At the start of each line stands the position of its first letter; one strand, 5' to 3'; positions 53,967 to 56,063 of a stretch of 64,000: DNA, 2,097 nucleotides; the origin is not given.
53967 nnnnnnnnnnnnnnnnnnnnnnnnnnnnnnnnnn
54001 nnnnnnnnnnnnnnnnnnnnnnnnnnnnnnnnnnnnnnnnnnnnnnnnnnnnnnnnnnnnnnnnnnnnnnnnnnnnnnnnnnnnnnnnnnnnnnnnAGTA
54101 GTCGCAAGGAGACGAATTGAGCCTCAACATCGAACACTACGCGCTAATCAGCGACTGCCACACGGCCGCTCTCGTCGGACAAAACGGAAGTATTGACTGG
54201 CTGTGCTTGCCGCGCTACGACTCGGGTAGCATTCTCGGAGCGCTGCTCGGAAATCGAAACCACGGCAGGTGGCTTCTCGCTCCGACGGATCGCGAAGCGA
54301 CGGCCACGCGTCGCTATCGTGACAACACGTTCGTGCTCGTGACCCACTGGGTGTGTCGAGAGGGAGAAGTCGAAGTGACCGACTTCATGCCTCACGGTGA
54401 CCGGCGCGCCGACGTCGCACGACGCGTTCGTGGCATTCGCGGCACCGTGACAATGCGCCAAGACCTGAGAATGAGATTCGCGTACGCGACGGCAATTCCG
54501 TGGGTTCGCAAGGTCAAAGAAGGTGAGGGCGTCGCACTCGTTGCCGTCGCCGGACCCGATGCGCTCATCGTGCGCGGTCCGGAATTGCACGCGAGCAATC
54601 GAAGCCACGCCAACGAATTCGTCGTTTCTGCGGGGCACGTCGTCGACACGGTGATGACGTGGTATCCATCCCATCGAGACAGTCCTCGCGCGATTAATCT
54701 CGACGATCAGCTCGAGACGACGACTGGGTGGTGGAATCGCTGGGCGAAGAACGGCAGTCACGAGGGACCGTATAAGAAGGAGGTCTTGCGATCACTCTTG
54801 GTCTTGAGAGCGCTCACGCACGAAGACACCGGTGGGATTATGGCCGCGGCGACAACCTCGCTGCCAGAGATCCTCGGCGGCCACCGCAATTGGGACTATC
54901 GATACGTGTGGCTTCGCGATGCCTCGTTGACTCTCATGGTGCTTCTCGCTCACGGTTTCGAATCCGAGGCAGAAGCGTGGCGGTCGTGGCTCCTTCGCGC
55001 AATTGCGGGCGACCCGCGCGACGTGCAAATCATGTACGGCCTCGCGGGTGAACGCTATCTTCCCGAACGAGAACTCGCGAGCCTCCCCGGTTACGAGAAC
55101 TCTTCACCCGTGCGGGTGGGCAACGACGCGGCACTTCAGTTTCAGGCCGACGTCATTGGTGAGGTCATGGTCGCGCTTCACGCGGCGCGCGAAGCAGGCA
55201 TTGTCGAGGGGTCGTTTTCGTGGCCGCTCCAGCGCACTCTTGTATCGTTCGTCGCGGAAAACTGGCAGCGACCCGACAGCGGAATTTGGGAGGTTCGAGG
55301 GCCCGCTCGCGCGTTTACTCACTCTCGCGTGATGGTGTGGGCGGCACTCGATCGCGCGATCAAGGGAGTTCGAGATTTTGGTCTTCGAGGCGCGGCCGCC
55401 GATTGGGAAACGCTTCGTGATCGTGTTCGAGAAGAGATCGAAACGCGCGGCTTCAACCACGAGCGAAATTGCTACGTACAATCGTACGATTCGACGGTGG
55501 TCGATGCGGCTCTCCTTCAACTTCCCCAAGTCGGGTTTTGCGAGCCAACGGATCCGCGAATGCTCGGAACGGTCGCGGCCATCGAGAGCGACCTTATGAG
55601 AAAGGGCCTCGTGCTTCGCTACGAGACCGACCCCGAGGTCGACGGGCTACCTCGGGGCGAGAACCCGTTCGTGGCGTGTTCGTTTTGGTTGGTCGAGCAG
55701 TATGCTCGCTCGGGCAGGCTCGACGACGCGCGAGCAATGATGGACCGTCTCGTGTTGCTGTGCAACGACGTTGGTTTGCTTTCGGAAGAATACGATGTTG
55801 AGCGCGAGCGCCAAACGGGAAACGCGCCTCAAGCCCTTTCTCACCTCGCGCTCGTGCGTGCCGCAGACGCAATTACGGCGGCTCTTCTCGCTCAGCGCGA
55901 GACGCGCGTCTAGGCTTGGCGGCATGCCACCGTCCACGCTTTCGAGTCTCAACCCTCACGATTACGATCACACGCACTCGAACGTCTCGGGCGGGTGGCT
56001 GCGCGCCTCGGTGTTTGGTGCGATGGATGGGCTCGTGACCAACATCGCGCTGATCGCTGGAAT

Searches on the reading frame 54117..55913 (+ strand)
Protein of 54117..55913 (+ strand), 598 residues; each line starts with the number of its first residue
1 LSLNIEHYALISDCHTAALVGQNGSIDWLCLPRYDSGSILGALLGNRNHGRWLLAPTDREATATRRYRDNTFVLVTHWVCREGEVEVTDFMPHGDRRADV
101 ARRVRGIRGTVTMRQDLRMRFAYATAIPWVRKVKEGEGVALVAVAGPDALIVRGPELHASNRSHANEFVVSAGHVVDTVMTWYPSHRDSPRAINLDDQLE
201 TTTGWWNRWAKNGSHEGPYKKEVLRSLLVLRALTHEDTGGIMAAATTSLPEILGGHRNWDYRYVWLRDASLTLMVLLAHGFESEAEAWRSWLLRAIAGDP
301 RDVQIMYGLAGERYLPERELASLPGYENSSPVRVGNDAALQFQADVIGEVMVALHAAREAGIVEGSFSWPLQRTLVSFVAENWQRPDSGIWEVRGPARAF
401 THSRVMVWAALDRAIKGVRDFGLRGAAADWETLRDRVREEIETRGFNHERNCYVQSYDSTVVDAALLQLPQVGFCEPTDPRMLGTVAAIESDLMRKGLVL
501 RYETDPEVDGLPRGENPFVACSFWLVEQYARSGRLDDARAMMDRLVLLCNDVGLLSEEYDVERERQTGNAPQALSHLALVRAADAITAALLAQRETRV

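Call 90: search_protein_families(library=pfam, proteins=[window:54117-55913:+], max_evalue=0.00001)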
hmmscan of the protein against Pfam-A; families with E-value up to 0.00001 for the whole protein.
window:54117-55913:+ (598 aa): 2 families
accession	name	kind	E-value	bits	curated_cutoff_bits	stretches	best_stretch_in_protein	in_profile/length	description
PF00723.27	Glyco_hydro_15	-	2.6e-84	284.1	22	1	218-583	2-426/427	Glycosyl hydrolases family 15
PF19291.4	TREH_N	-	4.2e-18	65.8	23.1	1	4-159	14-162/211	Trehalase-like, N-terminal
